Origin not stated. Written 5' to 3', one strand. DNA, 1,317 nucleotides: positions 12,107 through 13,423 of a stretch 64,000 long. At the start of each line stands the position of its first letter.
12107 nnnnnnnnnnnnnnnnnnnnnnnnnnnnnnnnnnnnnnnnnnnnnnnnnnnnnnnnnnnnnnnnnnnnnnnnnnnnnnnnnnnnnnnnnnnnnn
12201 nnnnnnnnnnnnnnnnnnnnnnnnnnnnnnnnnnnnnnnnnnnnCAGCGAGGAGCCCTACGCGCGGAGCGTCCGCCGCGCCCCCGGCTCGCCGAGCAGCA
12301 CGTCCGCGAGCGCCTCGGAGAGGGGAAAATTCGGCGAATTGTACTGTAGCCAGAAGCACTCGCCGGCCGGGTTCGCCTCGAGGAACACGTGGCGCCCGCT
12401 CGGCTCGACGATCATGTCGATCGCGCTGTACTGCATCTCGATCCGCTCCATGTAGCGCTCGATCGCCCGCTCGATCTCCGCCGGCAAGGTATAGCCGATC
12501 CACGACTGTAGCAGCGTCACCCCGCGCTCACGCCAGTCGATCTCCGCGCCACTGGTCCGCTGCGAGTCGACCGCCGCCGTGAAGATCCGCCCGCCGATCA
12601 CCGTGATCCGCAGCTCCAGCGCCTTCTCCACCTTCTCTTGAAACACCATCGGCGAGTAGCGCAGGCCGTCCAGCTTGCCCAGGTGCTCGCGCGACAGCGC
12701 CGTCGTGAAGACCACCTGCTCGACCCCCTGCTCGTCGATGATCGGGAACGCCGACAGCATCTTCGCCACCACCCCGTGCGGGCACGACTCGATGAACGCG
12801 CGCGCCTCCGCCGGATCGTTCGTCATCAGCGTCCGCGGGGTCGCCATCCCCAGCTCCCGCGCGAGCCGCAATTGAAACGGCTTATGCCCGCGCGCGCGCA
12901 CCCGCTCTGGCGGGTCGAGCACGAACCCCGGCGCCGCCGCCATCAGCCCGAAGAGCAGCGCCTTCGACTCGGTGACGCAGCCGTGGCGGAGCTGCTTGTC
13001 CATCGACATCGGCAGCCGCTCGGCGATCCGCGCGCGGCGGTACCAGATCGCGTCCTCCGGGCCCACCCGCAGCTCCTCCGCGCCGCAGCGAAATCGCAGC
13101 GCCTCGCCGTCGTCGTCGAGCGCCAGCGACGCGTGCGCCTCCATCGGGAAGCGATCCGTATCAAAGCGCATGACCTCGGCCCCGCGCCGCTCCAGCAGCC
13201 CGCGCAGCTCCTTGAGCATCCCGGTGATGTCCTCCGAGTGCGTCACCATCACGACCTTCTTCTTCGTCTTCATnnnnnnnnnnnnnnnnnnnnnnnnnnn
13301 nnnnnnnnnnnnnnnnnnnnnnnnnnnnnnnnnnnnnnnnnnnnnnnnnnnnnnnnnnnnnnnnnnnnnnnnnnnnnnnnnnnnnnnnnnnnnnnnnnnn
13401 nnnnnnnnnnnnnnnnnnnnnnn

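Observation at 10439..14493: Microviridin-like graspetide (omega-ester peptide) biosynthetic cluster: precursor, two ATP-grasp ligases and an ABC exporter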

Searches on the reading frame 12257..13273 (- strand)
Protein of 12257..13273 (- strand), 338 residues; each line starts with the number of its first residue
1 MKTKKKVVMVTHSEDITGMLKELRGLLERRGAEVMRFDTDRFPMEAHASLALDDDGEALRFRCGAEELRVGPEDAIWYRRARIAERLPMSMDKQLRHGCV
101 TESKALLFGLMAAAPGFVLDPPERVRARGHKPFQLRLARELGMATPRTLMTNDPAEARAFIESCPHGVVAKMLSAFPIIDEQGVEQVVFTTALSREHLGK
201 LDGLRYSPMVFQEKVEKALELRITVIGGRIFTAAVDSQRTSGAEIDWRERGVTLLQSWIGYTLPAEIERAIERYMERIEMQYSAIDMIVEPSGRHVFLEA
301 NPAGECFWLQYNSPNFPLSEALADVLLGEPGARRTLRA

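Call 3: search_protein_families(library=pfam, proteins=[window:12257-13273:-], max_evalue=0.01)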
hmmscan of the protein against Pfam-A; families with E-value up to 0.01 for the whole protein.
window:12257-13273:- (338 aa): 1 family
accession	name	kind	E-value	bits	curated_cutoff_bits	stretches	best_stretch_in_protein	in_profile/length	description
PF21068.3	ATPgraspMvdD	-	3e-24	85.9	27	1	6-126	1-121/121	MvdD pre-ATP grasp domain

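Call 4: search_protein_families(library=ncbifam, proteins=[window:12257-13273:-], max_evalue=0.01)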
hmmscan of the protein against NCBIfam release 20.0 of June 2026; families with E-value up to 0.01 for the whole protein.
window:12257-13273:- (338 aa): 7 families
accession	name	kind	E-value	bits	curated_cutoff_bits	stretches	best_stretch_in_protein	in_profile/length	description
TIGR04184.1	ATPgraspMvdD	equivalog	4.8e-108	361.1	475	1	7-327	1-320/321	MvdD family ATP-grasp ribosomal peptide maturase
TIGR04185.1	ATPgraspMvdC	equivalog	1e-70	238.4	425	1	7-327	1-317/318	MvdC family ATP-grasp ribosomal peptide maturase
TIGR04187.1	GRASP_SAV_5884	subfamily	9.8e-63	212.2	350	1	7-326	2-311/312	ATP-grasp ribosomal peptide maturase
TIGR04192.1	GRASP_w_spasm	equivalog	1.5e-25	90.2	230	1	136-326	132-318/318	grasp-with-spasm system ATP-grasp peptide maturase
TIGR00768.1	rimK_fam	subfamily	5.4e-05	22.7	143.4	1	121-303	78-254/276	RimK family alpha-L-glutamate ligase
TIGR02144.1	LysX_arch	equivalog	0.0038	16.4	275.6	0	99-305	55-255/281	lysine biosynthesis protein LysX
NF040720.1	MptN_Meth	equivalog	0.0077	15.3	350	0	118-301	89-266/291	tetrahydromethanopterin:alpha-L-glutamate ligase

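Call 9: search_solved_structures(query=window:12257-13273:-, show_alignments=1)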
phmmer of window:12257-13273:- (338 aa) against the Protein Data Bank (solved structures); distinct sequences matched with E-value up to 0.001: 7.
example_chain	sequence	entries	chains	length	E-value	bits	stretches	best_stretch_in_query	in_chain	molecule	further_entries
5ig9_A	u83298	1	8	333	2e-78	266.8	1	7-332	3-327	ATP grasp ligase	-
7mgv_A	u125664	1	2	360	1.2e-59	205.1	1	5-333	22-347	CdnC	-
5ig8_A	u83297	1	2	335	2.5e-51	177.8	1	4-328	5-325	ATP grasp ligase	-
7m4s_A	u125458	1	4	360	2.6e-48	167.9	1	6-327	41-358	AMdnB protein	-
9bou_A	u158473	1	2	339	9e-19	70.8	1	7-333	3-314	MvdD-like pre-ATP grasp domain-containing protein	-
7drm_A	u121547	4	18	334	5.3e-08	35.4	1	20-304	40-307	ATP-grasp domain-containing protein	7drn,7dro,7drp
3vpd_A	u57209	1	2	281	0.00016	24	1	98-233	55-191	Ribosomal protein S6 modification protein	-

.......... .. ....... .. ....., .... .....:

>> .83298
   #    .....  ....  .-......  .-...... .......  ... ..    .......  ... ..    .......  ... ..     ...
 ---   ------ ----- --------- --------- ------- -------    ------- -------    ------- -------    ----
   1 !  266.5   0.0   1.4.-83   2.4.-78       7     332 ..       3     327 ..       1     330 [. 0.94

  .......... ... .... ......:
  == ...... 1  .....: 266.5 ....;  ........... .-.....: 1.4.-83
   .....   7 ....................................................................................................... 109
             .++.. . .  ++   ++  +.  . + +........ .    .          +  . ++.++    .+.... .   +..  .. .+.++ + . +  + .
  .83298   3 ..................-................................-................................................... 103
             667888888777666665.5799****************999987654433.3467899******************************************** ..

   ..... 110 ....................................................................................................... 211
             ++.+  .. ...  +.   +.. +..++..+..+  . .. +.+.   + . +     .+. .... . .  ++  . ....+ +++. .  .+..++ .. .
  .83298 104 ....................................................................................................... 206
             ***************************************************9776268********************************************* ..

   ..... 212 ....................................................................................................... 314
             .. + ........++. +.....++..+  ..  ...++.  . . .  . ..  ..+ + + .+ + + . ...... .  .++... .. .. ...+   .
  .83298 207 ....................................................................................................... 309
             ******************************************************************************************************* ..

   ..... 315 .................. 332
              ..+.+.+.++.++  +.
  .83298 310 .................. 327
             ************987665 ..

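Call 34: search_protein_families(library=pfam, proteins=[L012:6074-9895:+, L012:14123-15022:+, L007:5630-8341:+, L007:8346-9755:+, L007:8804-9445:-], max_evalue=0.001)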
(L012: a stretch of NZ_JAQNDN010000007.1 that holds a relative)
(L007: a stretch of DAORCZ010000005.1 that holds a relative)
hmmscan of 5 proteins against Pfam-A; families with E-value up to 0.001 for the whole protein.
L012:6074-9895:+ (1273 aa): 25 families
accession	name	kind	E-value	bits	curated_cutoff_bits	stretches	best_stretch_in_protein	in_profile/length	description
PF00069.31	Pkinase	-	3.3e-35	122.2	31.7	1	286-533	1-251/263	Protein kinase domain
PF07714.23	PK_Tyr_Ser-Thr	-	5.8e-23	81.9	23.1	1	292-533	7-248/258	Protein tyrosine and serine/threonine kinase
PF25174.1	Beta-prop_THOC3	-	1.4e-20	73.9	305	2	1181-1247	8-78/272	THOC3 beta-propeller domain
PF25173.1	Beta-prop_WDR3_1st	-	3.2e-18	66.5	154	1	1182-1246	36-101/184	WDR3 first beta-propeller domain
PF00400.38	WD40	-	1.3e-16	60.7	27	1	1207-1244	2-39/39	WD domain, G-beta repeat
PF24814.1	WD40_Prp19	-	1.1e-15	57.9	320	1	1182-1248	142-209/281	Prp19 WD40 domain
PF24817.1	WD40_WDHD1_1st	-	1.7e-14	54.1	109.9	1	1180-1247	91-159/291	WDHD1 first WD40 domain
PF23414.1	Beta-prop_EML_2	-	1.6e-13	51.1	90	1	1101-1267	4-177/266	Echinoderm microtubule-associated protein second beta-propeller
PF25391.1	WD40_Gbeta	-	2.4e-12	46.9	150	1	1180-1245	189-255/340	G protein beta WD-40 repeat protein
PF24807.1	WD40_CDC20-Fz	-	4.3e-10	39.8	200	1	1181-1247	141-211/292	CDC20/Fizzy WD40 domain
PF25175.1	Beta-prop_WDR5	-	8.4e-10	38.8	250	1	1183-1247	102-167/296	WDR5 beta-propeller domain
PF23381.1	Beta-prop_IFT122_1st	-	1.8e-08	34.1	28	0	948-1011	10-72/350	IFT122 first beta-propeller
PF25168.1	Beta-prop_WDR36-Utp21_2nd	-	2.2e-08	34.2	84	1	1200-1249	224-273/335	WDR36/Utp21 second beta-propeller domain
PF24105.1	Beta-prop_CAF1B_HIR1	-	3.7e-08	33.2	80.5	0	1180-1247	135-203/383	CAF1B/HIR1 beta-propeller domain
PF25171.1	Beta-prop_WDR36-Utp21_1st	-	3.3e-07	30.4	80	1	841-1002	121-247/266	WDR36/Utp21 first beta-propeller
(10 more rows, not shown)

L012:14123-15022:+ (299 aa): 0 families

L007:5630-8341:+ (903 aa): 7 families
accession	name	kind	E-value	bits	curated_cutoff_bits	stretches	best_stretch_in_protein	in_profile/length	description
PF00069.31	Pkinase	-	1.4e-42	146.3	31.7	1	32-301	1-258/263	Protein kinase domain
PF07714.23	PK_Tyr_Ser-Thr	-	4.7e-29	101.9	23.1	1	34-304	3-258/258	Protein tyrosine and serine/threonine kinase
PF13424.12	TPR_12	-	2.8e-11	43.9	30.1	1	718-790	3-76/77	Tetratricopeptide repeat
PF13181.12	TPR_8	-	8.7e-10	38.4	25.7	0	481-509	4-32/34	Tetratricopeptide repeat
PF07719.23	TPR_2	-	1e-09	38.1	27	0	478-508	1-31/34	Tetratricopeptide repeat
PF00515.34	TPR_1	-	7e-05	22.9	27.8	0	483-509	6-32/34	Tetratricopeptide repeat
PF03109.22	ABC1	-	0.00079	19.1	22.9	0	106-183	143-215/244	ABC1 atypical kinase-like domain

L007:8346-9755:+ (469 aa): 7 families
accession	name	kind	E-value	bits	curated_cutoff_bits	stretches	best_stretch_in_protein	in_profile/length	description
PF00158.32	Sigma54_activat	-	1.5e-62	210.7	20.2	1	147-307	5-165/168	Sigma-54 interaction domain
PF14532.12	Sigma54_activ_2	-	3e-19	70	25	1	150-314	7-138/138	Sigma-54 interaction domain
PF25601.1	AAA_lid_14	-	7.9e-18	64.5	27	1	315-396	1-82/87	AAA+ ATPase lid domain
PF00498.31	FHA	-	9.6e-16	58.4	20.7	1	43-108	2-67/67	FHA domain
PF16697.10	Yop-YscD_cpl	-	1.3e-14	54.7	33.2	1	32-116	10-92/94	Inner membrane component of T3SS, cytoplasmic domain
PF02954.25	HTH_8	-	3e-10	40.1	22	1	425-464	3-42/42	Bacterial regulatory protein, Fis family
PF07728.20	AAA_5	-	1.1e-05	25.9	22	1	166-285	1-123/139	AAA domain (dynein-related subfamily)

L007:8804-9445:- (213 aa): 0 families

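Call 45: find_homologous_proteins(query=window:12257-13273:-, max_evalue=1e-20)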
Query window:12257-13273:- (338 aa): 781 proteins with E <= 1e-20 among 8000 candidates; the best 120 are listed.
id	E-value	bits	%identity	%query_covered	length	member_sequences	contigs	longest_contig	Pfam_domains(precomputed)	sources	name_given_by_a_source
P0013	2.6e-221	751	99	100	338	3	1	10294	PF21068.4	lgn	-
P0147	9.9e-180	615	82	99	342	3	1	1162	PF21068.4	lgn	-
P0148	3.7e-175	600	80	99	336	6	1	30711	PF21068.4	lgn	-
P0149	7.5e-173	592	79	98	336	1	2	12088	PF21068.4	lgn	-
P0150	1.5e-163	561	76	98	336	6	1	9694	PF21068.4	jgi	jgi:hypothetical protein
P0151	1.5e-163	561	76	99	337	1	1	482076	PF21068.4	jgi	jgi:hypothetical protein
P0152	2.6e-163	561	77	98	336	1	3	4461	PF21068.4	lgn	-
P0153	2.9e-163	560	76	99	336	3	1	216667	PF21068.4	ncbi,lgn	ncbi:MAG: MvdD family ATP-grasp ribosomal peptide maturase [Polyangia bacterium]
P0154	3.3e-163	560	73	100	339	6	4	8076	PF21068.4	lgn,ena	-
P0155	2.5e-162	557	75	98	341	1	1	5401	PF21068.4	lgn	-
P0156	8.8e-162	556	73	98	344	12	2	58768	PF21068.4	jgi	jgi:hypothetical protein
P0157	1.8e-161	555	76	97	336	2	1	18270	PF21068.4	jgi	-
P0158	1.9e-161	555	72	98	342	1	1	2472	PF21068.4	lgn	-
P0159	2.1e-161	554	73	99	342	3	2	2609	PF21068.4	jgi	jgi:hypothetical protein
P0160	3.5e-161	554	72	97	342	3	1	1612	PF21068.4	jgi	jgi:hypothetical protein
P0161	1.9e-160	551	75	99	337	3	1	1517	PF21068.4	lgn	-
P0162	7.3e-160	549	75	99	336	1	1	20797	PF21068.4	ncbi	ncbi:MAG: MvdD family ATP-grasp ribosomal peptide maturase [Enhygromyxa sp.]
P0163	1.7e-159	548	73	98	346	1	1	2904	PF21068.4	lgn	-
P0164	3.6e-159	547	73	99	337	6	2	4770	PF21068.4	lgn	-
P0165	5.6e-159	546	73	98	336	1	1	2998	PF21068.4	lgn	-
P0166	1.2e-158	545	72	98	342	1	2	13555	PF21068.4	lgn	-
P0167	1.9e-158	545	72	99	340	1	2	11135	PF21068.4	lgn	-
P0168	2.0e-158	545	71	100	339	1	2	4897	PF21068.4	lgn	-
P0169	2.6e-158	544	75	99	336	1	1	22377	PF21068.4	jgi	jgi:hypothetical protein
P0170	3.1e-158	544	71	99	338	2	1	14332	PF21068.4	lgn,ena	-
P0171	3.9e-158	544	73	98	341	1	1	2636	PF21068.4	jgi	jgi:hypothetical protein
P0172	4.3e-158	543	72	99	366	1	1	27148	PF21068.4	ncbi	ncbi:MAG: hypothetical protein R3B09_31415 [Nannocystaceae bacterium]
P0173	6.3e-158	543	72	100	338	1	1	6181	PF21068.4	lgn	-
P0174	1.8e-157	541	71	98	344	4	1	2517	PF21068.4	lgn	-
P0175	2.9e-157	541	71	99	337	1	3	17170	PF21068.4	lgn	-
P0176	4.1e-157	540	71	98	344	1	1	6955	PF21068.4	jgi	jgi:glutathione synthase/RimK-type ligase-like ATP-grasp enzyme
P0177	8.9e-157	539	71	99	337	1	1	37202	PF21068.4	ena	-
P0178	5.7e-156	537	72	99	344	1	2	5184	PF21068.4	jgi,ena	-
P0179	7.8e-156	536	70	99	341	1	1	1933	PF21068.4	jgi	-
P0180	1.1e-155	536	72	98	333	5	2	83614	PF21068.4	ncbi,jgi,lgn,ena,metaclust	metaclust:\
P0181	1.1e-155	536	71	99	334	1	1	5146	PF21068.4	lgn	-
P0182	1.4e-155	535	73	98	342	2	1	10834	PF21068.4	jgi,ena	-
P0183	2.3e-155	535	72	99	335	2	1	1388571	PF21068.4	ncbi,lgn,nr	ncbi:MAG: MvdD family ATP-grasp ribosomal peptide maturase [Polyangiaceae bacterium]|nr:MvdD family 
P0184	2.3e-154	531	71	99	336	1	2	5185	PF21068.4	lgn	-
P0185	3.0e-154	531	71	99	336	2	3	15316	PF21068.4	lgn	-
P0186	4.6e-154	530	69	99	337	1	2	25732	PF21068.4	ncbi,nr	ncbi:MAG: MvdD family ATP-grasp ribosomal peptide maturase [Nannocystis sp.]|nr:hypothetical protein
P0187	4.6e-154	530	71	98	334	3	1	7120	PF21068.4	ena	-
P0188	5.2e-154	530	70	98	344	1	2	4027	PF21068.4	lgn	-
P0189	8.6e-154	529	71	99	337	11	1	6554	PF21068.4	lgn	-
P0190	3.5e-153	527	68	99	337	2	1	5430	PF21068.4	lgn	-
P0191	3.7e-153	527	70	99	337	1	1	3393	PF21068.4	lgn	-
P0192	4.2e-153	527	71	99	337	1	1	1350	PF21068.4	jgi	jgi:glutathione synthase/RimK-type ligase-like ATP-grasp enzyme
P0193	7.1e-153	526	70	99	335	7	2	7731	PF21068.4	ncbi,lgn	-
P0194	1.3e-152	526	72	96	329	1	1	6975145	PF21068.4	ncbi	ncbi:MvdC/MvdD family ATP grasp protein [Nannocystaceae bacterium ST9]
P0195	2.0e-152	525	69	99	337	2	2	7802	PF21068.4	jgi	jgi:glutathione synthase/RimK-type ligase-like ATP-grasp enzyme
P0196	2.7e-152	524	70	98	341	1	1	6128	PF21068.4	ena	-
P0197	3.4e-152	524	71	98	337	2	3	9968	PF21068.4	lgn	-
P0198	4.1e-152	524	70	99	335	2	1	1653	PF21068.4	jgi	jgi:hypothetical protein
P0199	5.2e-152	524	69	99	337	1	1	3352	PF21068.4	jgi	jgi:glutathione synthase/RimK-type ligase-like ATP-grasp enzyme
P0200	5.5e-152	523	72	96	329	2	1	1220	PF21068.4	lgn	-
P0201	7.3e-152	523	71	98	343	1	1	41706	PF21068.4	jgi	jgi:glutathione synthase/RimK-type ligase-like ATP-grasp enzyme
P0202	1.0e-151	523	70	99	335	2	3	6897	PF21068.4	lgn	-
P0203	1.4e-151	522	69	99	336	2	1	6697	PF21068.4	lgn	-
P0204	3.1e-151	521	70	99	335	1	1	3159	PF21068.4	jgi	-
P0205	7.8e-151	520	69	99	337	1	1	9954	PF21068.4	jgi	-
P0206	9.1e-151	519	70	99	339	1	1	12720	PF21068.4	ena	-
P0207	1.2e-150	519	69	98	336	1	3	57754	PF21068.4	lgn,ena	-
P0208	3.9e-150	517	69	99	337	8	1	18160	PF21068.4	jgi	-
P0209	1.0e-149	516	69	98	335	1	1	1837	PF21068.4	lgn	-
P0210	2.3e-149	515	67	99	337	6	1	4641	PF21068.4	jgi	jgi:glutathione synthase/RimK-type ligase-like ATP-grasp enzyme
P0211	2.4e-149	515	70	99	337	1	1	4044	PF21068.4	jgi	jgi:hypothetical protein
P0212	3.1e-149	514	68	99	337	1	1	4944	PF21068.4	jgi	jgi:glutathione synthase/RimK-type ligase-like ATP-grasp enzyme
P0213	3.1e-149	514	67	99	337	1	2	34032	PF21068.4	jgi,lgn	jgi:hypothetical protein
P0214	3.4e-149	514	70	98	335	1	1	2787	PF21068.4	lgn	-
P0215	9.3e-149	513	68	99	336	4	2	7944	PF21068.4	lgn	-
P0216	3.0e-148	511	68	99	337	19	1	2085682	PF21068.4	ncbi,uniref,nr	ncbi:MvdC/MvdD family ATP grasp protein [Nannocystis sp. SCPEA4]|uniref:MvdC/MvdD family ATP grasp p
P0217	1.3e-147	509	66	99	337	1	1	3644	PF21068.4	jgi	-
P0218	1.7e-147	509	67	99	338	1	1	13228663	PF21068.4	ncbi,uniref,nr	ncbi:MvdC/MvdD family ATP grasp protein [Nannocystis punicea]|uniref:MvdD family ATP-grasp ribosomal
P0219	2.3e-147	508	66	98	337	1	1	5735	PF21068.4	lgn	-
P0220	3.3e-147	508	69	99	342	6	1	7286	PF21068.4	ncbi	-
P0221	4.6e-147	507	68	98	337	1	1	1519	PF21068.4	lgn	-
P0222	8.2e-147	506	68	98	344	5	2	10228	PF21068.4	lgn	-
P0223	9.5e-147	506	69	98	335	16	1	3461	PF21068.4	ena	-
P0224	4.0e-146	504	67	99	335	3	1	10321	PF21068.4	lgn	-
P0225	1.6e-145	502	67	98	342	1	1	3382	PF21068.4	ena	-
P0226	3.0e-145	501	68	98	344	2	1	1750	PF21068.4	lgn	-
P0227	3.1e-145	501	66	98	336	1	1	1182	PF21068.4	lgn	-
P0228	9.6e-145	500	65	98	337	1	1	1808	PF21068.4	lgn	-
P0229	1.2e-144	499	72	89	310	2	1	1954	PF21068.4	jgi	jgi:hypothetical protein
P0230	1.3e-144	499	67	98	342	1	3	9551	PF21068.4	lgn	-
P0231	1.7e-144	499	68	98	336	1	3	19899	PF21068.4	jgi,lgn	jgi:hypothetical protein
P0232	2.2e-144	498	67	99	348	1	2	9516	PF21068.4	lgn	-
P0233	2.6e-144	498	66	93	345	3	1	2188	PF21068.4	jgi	-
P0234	2.9e-144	498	67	98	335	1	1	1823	PF21068.4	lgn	-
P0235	3.3e-144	498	66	98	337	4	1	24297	PF21068.4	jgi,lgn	jgi:glutathione synthase/RimK-type ligase-like ATP-grasp enzyme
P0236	4.1e-144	498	67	98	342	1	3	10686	PF21068.4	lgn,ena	-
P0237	9.1e-144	496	66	99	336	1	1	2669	PF21068.4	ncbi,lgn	-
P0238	2.8e-143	495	66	99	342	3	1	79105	PF21068.4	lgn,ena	-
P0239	3.2e-143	495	64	98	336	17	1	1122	PF21068.4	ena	-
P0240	3.2e-143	495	66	98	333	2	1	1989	PF21068.4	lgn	-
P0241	4.7e-143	494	66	99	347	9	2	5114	PF21068.4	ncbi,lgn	-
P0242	1.4e-142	492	67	99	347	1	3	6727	PF21068.4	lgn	-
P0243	2.4e-142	492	65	97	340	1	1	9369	PF21068.4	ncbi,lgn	-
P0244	3.2e-142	491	66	98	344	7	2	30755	PF21068.4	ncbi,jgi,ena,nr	ncbi:MAG TPA: MvdD family ATP-grasp ribosomal peptide maturase [Pseudomonadota bacterium]|nr:MvdD fa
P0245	3.4e-142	491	66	98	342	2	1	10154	PF21068.4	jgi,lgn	-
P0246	3.5e-142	491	67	98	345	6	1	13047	PF21068.4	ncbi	-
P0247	6.7e-142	490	67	98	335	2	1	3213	PF21068.4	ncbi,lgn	-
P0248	4.4e-141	488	64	99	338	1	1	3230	PF21068.4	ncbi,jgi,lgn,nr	ncbi:MAG: MvdD family ATP-grasp ribosomal peptide maturase [Polyangiaceae bacterium]|jgi:hypothetica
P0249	7.6e-141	487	67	99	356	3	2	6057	PF21068.4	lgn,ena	-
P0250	5.6e-139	481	66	98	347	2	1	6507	PF21068.4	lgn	-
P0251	3.7e-138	478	65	98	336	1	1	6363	PF21068.4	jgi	jgi:hypothetical protein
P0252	2.8e-137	475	63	98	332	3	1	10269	PF21068.4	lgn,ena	-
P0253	4.1e-137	475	63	99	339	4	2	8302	PF21068.4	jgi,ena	-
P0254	1.2e-136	473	63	98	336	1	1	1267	PF21068.4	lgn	-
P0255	1.3e-136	473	63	98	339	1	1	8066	PF21068.4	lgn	-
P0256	3.4e-136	472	64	98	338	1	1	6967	PF21068.4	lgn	-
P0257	4.5e-133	461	63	98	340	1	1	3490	PF21068.4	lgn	-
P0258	8.3e-133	460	63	98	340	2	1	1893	PF21068.4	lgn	-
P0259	1.1e-132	460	62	98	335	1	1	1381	PF21068.4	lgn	-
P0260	5.0e-132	458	63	98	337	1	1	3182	PF21068.4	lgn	-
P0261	3.9e-131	455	62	98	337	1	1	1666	PF21068.4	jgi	jgi:glutathione synthase/RimK-type ligase-like ATP-grasp enzyme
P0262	3.2e-130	452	62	99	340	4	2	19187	PF21068.4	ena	-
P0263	6.3e-130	451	62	98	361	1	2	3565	PF21068.4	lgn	-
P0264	1.1e-129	450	60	98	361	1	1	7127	PF21068.4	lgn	-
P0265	1.5e-129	450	61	98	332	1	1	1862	PF21068.4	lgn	-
